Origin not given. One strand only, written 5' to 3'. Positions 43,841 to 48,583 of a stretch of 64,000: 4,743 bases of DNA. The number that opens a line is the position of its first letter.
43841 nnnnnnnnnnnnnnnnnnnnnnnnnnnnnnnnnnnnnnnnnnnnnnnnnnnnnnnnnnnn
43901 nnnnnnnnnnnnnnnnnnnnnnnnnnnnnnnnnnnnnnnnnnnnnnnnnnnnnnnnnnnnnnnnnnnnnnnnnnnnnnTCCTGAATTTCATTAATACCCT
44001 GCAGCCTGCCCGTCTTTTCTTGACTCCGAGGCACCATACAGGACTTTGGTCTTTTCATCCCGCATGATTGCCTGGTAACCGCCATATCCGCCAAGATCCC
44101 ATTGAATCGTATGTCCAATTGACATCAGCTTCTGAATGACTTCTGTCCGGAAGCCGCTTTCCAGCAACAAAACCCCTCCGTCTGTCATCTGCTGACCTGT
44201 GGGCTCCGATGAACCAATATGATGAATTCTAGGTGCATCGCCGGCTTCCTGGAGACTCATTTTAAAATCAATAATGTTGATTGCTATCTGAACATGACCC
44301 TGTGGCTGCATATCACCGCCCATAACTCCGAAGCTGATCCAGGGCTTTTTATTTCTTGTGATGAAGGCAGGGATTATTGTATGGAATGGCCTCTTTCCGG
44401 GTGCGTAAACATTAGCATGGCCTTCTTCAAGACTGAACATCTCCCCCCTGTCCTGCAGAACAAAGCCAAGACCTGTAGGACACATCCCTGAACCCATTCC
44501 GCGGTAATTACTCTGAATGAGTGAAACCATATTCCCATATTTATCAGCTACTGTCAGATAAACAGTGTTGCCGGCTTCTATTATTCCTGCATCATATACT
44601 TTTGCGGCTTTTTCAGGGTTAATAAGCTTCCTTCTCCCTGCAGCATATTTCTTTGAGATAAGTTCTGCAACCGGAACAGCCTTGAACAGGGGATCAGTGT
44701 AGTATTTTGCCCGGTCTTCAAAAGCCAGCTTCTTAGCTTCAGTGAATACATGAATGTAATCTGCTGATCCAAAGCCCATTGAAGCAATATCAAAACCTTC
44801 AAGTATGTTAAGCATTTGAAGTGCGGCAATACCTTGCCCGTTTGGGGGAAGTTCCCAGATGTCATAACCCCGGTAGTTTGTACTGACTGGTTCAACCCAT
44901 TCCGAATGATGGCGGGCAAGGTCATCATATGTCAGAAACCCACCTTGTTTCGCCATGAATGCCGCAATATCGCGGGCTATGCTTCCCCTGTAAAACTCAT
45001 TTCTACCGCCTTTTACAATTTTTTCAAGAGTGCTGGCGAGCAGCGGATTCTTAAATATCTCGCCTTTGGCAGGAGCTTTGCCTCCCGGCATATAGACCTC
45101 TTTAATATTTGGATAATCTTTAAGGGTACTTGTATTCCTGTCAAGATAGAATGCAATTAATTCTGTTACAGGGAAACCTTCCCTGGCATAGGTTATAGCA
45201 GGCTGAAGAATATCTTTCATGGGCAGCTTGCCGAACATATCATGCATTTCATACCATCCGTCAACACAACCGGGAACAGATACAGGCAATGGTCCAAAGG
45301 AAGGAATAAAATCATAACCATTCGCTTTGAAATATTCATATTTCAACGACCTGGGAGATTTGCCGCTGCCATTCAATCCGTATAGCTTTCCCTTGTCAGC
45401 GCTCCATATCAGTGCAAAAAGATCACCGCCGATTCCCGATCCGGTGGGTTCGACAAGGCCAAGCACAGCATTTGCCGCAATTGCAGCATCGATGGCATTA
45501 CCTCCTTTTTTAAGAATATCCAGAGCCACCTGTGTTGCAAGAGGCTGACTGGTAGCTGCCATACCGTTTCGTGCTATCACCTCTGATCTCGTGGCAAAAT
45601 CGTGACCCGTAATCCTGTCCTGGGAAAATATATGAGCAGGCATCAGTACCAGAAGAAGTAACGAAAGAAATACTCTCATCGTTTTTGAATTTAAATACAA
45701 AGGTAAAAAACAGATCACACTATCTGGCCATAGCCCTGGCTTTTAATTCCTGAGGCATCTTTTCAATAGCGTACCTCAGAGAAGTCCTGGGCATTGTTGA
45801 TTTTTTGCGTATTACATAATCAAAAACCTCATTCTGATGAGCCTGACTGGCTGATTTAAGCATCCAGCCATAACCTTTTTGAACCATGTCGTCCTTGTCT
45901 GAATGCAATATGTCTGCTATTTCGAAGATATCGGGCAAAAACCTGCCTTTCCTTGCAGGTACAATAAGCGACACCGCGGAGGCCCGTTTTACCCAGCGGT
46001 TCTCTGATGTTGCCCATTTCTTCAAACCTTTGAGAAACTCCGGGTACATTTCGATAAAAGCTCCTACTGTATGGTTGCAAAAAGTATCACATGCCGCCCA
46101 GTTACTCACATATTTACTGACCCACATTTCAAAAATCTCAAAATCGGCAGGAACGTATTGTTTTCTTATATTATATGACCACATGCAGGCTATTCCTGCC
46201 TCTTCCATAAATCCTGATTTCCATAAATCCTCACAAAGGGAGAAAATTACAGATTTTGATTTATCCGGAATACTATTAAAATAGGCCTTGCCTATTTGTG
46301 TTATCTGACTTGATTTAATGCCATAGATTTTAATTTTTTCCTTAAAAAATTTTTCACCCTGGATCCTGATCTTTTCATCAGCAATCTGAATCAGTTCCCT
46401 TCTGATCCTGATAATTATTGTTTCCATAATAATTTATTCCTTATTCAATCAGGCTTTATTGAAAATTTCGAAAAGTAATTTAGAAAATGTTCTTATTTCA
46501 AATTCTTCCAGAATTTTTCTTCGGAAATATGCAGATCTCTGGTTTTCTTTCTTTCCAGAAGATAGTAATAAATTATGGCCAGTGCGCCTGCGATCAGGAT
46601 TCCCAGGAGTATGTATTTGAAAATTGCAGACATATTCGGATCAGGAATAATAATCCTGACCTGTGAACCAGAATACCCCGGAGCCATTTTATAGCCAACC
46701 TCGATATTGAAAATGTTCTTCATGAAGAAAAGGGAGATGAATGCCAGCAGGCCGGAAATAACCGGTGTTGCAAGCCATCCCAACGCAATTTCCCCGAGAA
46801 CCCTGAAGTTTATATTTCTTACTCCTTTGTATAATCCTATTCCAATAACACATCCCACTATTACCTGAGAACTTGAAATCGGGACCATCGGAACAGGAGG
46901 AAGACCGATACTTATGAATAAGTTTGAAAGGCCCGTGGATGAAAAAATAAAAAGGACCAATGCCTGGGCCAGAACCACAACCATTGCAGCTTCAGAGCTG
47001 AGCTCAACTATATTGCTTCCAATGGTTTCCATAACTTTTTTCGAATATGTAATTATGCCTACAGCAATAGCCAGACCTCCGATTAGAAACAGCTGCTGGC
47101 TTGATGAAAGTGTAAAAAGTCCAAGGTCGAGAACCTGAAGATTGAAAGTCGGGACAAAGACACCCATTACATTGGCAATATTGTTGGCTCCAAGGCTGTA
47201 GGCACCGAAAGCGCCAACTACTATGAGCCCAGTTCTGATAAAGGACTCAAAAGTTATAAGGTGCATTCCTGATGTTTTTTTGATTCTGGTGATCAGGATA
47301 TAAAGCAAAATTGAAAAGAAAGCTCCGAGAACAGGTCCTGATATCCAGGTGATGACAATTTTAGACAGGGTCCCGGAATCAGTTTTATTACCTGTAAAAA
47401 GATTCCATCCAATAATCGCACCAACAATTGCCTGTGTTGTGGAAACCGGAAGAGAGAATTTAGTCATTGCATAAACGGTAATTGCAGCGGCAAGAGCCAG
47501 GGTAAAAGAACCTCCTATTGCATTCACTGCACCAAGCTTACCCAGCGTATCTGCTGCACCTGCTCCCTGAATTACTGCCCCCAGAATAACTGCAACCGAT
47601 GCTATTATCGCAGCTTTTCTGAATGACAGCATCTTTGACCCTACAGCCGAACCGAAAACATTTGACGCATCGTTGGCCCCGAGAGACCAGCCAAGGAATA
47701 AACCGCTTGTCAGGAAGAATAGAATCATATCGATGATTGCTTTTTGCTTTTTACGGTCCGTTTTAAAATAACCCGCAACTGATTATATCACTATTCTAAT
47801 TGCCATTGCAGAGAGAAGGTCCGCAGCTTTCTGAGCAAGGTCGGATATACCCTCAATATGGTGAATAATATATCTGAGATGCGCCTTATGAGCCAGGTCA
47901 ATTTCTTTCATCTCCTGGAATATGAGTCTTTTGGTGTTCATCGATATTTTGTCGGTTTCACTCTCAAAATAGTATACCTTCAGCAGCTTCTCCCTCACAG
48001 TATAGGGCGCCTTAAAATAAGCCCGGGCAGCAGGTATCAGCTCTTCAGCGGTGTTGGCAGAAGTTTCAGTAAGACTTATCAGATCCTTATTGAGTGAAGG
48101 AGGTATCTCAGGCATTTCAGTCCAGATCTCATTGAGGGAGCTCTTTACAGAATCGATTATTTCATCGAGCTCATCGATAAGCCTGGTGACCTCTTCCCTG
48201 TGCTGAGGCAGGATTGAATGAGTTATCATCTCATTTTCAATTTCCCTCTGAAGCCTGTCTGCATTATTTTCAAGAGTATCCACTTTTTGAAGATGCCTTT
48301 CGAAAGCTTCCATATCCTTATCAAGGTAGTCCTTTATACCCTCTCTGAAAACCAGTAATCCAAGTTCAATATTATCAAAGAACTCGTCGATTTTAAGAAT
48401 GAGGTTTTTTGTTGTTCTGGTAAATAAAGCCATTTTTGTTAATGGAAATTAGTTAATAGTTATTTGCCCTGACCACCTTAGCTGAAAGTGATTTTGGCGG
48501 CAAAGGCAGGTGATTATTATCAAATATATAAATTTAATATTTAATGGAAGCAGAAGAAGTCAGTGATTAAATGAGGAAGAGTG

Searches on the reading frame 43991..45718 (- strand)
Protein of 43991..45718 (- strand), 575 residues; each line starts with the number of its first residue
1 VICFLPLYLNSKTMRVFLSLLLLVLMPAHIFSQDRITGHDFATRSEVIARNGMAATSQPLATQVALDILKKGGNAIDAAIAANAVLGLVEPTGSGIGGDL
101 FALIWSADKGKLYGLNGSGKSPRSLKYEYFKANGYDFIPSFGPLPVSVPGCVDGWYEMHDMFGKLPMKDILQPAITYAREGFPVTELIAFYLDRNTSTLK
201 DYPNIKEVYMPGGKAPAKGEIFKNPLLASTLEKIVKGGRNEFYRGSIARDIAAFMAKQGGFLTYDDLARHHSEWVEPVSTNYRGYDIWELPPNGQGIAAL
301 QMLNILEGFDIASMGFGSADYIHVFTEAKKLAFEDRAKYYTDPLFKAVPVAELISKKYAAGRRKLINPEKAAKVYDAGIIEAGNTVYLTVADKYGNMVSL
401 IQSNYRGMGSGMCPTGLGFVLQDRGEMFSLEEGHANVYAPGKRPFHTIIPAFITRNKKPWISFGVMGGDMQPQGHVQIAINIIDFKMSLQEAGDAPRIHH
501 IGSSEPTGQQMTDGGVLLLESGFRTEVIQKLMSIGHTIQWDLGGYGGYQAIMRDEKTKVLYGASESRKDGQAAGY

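Call 32: search_protein_families(library=pfam, proteins=[window:43991-45718:-])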
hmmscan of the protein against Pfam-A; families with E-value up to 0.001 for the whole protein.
window:43991-45718:- (575 aa): 1 family
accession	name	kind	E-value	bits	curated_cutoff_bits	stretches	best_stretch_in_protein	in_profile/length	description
PF01019.26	G_glu_transpept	-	1.7e-163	545.6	27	1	67-570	2-512/512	Gamma-glutamyltranspeptidase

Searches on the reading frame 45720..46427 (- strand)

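Call 32: search_protein_families(library=pfam, proteins=[window:45720-46427:-])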
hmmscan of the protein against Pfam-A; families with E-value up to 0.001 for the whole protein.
window:45720-46427:- (235 aa): 1 family
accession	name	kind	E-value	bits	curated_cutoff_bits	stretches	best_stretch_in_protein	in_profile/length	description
PF08713.17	DNA_alkylation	-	2.4e-60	204.3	21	1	8-224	1-213/213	DNA alkylation repair enzyme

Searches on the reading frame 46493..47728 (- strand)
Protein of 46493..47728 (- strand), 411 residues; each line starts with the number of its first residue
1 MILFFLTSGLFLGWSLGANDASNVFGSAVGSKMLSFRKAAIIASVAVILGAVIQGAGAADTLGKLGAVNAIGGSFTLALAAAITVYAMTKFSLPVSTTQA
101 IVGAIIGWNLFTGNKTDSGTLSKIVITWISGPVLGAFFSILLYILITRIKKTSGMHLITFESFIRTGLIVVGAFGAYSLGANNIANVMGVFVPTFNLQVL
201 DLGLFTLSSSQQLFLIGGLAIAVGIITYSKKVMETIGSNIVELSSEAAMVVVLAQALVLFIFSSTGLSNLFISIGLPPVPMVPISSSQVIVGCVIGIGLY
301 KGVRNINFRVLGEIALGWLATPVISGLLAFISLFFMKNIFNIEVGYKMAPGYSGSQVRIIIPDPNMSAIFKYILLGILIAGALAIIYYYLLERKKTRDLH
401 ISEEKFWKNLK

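Call 32: search_protein_families(library=pfam, proteins=[window:46493-47728:-])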
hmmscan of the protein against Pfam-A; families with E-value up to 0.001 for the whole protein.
window:46493-47728:- (411 aa): 1 family
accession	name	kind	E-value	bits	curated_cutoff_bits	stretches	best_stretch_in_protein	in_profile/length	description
PF01384.25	PHO4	-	1.8e-54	185.5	33.7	1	17-329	2-350/350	Phosphate transporter family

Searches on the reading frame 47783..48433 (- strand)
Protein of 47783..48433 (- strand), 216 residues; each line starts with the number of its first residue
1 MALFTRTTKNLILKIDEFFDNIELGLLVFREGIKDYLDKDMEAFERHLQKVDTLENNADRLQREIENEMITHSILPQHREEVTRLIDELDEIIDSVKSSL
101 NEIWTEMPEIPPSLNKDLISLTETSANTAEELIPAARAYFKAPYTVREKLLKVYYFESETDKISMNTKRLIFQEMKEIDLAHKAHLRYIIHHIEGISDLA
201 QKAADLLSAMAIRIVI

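Call 32: search_protein_families(library=pfam, proteins=[window:47783-48433:-])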
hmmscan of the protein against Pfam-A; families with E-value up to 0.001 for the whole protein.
window:47783-48433:- (216 aa): 2 families
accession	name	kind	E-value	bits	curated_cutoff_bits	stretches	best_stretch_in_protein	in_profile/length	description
PF01865.21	PhoU_div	-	5.4e-22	78.6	24.4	1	27-212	25-213/214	Protein of unknown function DUF47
PF01895.24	PhoU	-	0.00062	20.5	23.5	0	148-205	25-87/89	PhoU domain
